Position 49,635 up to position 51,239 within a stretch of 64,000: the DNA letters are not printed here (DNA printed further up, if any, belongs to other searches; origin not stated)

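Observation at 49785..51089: Complete-looking [FeFe]-hydrogenase (M2 type) in a genome that otherwise looks like a reduced alphaproteobacterium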

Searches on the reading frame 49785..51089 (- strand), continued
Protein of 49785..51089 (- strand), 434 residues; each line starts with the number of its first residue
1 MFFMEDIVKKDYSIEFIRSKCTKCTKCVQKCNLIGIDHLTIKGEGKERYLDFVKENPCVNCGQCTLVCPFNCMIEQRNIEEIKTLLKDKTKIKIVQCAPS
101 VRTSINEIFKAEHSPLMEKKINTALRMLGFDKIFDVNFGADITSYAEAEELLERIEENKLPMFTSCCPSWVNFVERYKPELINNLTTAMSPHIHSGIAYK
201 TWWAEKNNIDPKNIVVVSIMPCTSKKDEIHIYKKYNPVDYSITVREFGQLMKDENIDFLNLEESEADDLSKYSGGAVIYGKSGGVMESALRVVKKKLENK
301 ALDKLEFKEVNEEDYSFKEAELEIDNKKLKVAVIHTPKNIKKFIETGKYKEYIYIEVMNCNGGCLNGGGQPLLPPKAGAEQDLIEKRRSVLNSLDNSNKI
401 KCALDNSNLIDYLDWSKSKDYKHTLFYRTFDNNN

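Call 14: find_encoding_contigs(protein=P0001, flank=10000, max_places=6)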
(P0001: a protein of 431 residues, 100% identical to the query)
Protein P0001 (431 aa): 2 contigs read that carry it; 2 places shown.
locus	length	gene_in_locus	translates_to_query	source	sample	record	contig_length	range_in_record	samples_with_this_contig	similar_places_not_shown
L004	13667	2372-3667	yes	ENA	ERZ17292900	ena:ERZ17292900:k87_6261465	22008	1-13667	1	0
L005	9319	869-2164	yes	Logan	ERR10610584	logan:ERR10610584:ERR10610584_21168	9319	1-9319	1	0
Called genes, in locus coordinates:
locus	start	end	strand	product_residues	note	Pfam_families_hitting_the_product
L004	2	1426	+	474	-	?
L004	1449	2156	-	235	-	PF01746:tRNA_m1G_MT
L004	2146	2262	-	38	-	-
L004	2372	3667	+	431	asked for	PF12797:Fer4_2 (faint), PF12837:Fer4_6 (faint), PF13237:Fer4_10 (faint), PF14697:Fer4_21 (weak), PF12838:Fer4_7 (weak), PF02906:Fe_hyd_lg_C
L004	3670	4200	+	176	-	-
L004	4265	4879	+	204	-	-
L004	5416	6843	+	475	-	-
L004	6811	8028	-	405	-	PF01743:PolyA_pol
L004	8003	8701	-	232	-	-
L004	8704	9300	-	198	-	PF21176:RecR_HhH, PF02132:RecR_ZnF (weak), PF01751:Toprim, PF13662:Toprim_4, PF21175:RecR_C (weak)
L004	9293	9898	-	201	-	PF00814:TsaD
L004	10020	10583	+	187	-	PF13189:Cytidylate_kin2 (faint), PF13238:AAA_18, PF13671:AAA_33 (faint), PF01202:SKI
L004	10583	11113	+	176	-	-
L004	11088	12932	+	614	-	PF03717:PBP_dimer, PF00905:Transpeptidase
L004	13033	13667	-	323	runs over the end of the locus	-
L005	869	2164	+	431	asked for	PF12797:Fer4_2 (faint), PF12837:Fer4_6 (faint), PF13237:Fer4_10 (faint), PF14697:Fer4_21 (weak), PF12838:Fer4_7 (weak), PF02906:Fe_hyd_lg_C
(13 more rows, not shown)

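Call 15: find_encoding_contigs(protein=P0006, flank=10000, max_places=4)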
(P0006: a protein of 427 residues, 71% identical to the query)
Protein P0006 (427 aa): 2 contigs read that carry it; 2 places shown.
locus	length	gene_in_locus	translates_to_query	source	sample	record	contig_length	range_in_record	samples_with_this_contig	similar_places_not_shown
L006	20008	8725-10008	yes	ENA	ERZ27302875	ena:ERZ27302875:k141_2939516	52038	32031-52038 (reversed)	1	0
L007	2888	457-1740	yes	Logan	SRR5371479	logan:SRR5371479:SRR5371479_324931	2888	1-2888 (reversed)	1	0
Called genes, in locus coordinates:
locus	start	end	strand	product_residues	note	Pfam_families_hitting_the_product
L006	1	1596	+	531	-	?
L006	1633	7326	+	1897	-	PF04610:TrbL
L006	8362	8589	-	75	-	-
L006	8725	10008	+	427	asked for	PF12797:Fer4_2 (faint), PF12837:Fer4_6 (faint), PF13237:Fer4_10 (faint), PF14697:Fer4_21 (weak), PF02906:Fe_hyd_lg_C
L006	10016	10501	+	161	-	-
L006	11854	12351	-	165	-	PF02130:YbeY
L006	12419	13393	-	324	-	PF01073:3Beta_HSD, PF01370:Epimerase, PF02719:Polysacc_synt_2, PF04321:RmlD_sub_bind, PF05368:NmrA, PF07993:NAD_binding_4 (faint), PF13460:NAD_binding_10 (weak), PF16363:GDP_Man_Dehyd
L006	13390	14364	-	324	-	PF00535:Glycos_transf_2, PF10111:Glyco_tranf_2_2, PF13641:Glyco_tranf_2_3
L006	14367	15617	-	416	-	PF00579:tRNA-synt_1b, PF13275:S4_2 (faint)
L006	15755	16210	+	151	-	PF00383:dCMP_cyt_deam_1, PF14437:MafB19-deam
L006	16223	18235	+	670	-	PF02092:tRNA_synt_2f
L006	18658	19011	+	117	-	PF04956:TrbC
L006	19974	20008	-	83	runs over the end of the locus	-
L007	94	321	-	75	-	-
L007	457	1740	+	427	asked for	PF12797:Fer4_2 (faint), PF12837:Fer4_6 (faint), PF13237:Fer4_10 (faint), PF14697:Fer4_21 (weak), PF02906:Fe_hyd_lg_C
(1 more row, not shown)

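Call 23: find_encoding_contigs(protein=P0007, flank=10000, max_places=3)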
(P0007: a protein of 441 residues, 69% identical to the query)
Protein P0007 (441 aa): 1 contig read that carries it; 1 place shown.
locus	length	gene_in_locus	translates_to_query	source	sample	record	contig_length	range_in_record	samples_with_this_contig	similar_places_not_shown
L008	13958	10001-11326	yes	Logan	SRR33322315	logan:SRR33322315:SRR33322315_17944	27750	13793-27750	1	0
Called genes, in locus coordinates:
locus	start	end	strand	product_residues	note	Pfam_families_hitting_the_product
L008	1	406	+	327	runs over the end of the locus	PF03462:PCRF, PF00472:RF-1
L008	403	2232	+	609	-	PF00912:Transgly, PF00905:Transpeptidase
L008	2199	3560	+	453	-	PF02491:SHS2_FTSA (weak), PF06723:MreB_Mbl, PF11104:PilM_2 (weak), PF14450:FtsA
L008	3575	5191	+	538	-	PF00091:Tubulin, PF12327:FtsZ_C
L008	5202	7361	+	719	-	PF17764:PriA_3primeBD, PF00270:DEAD, PF04851:ResIII, PF18319:Zn_ribbon_PriA, PF00271:Helicase_C, PF18074:PriA_C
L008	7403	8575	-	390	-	PF00364:Biotin_lipoyl (faint), PF25917:BSH_RND, PF25919:BSH_CusB, PF25973:BSH_CzcB, PF25984:BSH_YknX (weak), PF25876:HH_MFP_RND, PF25954:Beta-barrel_RND_2 (weak), PF25990:Beta-barrel_YknX, +1 more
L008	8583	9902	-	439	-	PF02321:OEP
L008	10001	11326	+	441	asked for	PF13237:Fer4_10 (faint), PF12838:Fer4_7 (weak), PF14697:Fer4_21 (weak), PF02906:Fe_hyd_lg_C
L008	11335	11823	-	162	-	PF00293:NUDIX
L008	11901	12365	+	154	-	PF02470:MlaD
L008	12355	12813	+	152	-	PF09923:DUF2155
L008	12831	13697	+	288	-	PF00763:THF_DHG_CYH, PF02882:THF_DHG_CYH_C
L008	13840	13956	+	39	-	?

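Call 24: find_encoding_contigs(protein=P0017, flank=10000, max_places=3)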
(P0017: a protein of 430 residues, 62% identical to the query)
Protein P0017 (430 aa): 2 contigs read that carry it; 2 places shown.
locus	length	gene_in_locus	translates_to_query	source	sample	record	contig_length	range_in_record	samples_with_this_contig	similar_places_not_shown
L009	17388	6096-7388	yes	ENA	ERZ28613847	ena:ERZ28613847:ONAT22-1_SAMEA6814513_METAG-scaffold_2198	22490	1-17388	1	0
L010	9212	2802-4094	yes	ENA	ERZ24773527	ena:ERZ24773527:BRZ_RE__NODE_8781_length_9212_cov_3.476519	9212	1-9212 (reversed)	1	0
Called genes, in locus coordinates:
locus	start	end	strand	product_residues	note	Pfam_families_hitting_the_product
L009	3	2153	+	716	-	?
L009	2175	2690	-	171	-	PF25087:GMPPB_C (faint), PF00132:Hexapep, PF25084:LbH_EIF2B (weak)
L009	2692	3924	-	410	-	PF13393:tRNA-synt_His, PF00587:tRNA-synt_2b, PF03129:HGTP_anticodon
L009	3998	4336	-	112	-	PF11969:DcpS_C, PF01230:HIT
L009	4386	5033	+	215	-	-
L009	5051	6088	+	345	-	-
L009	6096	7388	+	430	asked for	PF00037:Fer4 (faint), PF12797:Fer4_2 (faint), PF12837:Fer4_6 (faint), PF13237:Fer4_10 (faint), PF14697:Fer4_21, PF02906:Fe_hyd_lg_C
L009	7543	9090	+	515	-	PF13606:Ank_3 (faint), PF12796:Ank_2, PF13637:Ank_4 (faint), PF13857:Ank_5 (faint), PF00023:Ank (faint), PF12796:Ank_2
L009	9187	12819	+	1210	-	PF02811:PHP, PF07733:DNA_pol3_alpha, PF17657:DNA_pol3_finger, PF14579:HHH_6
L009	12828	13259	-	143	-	-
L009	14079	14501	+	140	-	-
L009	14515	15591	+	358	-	-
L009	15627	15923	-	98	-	-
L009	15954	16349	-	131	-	-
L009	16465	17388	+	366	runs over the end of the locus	PF07787:TMEM43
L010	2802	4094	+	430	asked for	PF00037:Fer4 (faint), PF12797:Fer4_2 (faint), PF12837:Fer4_6 (faint), PF13237:Fer4_10 (faint), PF14697:Fer4_21, PF02906:Fe_hyd_lg_C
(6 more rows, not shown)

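Call 25: find_encoding_contigs(protein=P0101, flank=10000, max_places=3)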
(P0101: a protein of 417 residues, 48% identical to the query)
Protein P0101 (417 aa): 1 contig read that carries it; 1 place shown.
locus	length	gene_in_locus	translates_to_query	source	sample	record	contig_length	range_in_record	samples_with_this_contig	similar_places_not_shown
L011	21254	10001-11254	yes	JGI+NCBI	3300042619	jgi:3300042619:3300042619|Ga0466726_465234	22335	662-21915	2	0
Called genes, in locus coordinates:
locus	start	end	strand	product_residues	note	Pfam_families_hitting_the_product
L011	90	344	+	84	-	PF03899:ATP-synt_I (weak)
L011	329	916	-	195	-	PF01048:PNP_UDP_1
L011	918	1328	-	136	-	-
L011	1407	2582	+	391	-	PF04577:Glyco_transf_61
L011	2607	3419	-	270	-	PF05050:Methyltransf_21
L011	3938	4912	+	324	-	PF00702:Hydrolase (faint), PF13344:Hydrolase_6, PF13242:Hydrolase_like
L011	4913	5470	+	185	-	PF04973:NMN_transporter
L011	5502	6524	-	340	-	PF00044:Gp_dh_N, PF02800:Gp_dh_C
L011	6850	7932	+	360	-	PF00266:Aminotran_5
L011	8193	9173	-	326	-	PF14393:DUF4422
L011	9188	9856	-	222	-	-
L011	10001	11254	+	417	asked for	PF12838:Fer4_7 (faint), PF13484:Fer4_16 (faint), PF14697:Fer4_21, PF00037:Fer4 (weak), PF12837:Fer4_6 (weak), PF02906:Fe_hyd_lg_C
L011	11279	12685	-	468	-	PF00206:Lyase_1, PF14698:ASL_C2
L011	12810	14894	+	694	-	PF02629:CoA_binding, PF13380:CoA_binding_2, PF13607:Succ_CoA_lig, PF19045:Ligase_CoA_2, PF13549:ATP-grasp_5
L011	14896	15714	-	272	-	PF03180:Lipoprotein_9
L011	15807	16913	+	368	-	PF01743:PolyA_pol, PF12627:PolyA_pol_RNAbd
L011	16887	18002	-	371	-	PF01098:FTSW_RODA_SPOVE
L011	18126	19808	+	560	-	-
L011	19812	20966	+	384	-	PF01098:FTSW_RODA_SPOVE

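Call 28: list_cluster_members(proteins=[P0031, P0052, P0058, P0073, P0076, P0083, P0111, P0120, P0020, P0118])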
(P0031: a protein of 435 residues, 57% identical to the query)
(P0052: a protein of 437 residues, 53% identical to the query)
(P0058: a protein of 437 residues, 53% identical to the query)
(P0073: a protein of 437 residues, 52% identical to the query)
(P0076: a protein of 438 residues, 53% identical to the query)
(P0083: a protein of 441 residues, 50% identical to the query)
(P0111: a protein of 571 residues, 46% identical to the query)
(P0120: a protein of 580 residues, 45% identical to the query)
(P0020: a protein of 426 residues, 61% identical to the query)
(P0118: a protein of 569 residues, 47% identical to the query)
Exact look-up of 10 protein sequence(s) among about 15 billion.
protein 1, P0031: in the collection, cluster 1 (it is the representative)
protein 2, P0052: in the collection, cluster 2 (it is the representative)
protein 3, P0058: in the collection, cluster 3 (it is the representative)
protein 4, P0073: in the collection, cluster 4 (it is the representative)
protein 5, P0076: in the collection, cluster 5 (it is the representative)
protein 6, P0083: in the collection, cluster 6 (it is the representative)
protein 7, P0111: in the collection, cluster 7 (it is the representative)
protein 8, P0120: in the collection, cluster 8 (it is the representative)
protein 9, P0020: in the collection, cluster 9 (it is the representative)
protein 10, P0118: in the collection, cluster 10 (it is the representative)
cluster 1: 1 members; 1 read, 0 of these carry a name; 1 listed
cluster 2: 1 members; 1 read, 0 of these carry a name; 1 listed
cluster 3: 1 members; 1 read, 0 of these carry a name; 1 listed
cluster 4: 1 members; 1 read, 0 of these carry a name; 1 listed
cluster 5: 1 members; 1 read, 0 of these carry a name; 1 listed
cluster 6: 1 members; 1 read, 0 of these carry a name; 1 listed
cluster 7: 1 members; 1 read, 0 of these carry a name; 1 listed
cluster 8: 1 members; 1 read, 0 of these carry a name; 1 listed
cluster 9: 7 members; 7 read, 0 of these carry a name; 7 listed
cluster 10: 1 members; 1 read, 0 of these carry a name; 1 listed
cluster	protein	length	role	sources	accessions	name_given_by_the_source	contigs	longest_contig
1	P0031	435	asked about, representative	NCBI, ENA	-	-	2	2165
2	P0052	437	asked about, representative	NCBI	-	-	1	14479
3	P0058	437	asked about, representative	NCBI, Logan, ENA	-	-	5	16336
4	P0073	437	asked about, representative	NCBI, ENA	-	-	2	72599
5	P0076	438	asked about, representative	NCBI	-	-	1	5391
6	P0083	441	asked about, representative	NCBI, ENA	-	-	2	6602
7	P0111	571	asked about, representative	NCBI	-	-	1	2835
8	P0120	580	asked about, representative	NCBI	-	-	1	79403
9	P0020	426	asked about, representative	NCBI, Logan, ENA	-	-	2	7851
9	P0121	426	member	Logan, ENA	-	-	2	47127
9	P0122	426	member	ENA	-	-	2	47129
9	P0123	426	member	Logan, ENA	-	-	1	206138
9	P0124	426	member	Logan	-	-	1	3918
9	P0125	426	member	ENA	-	-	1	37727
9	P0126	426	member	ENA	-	-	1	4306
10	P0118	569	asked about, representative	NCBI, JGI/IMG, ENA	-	-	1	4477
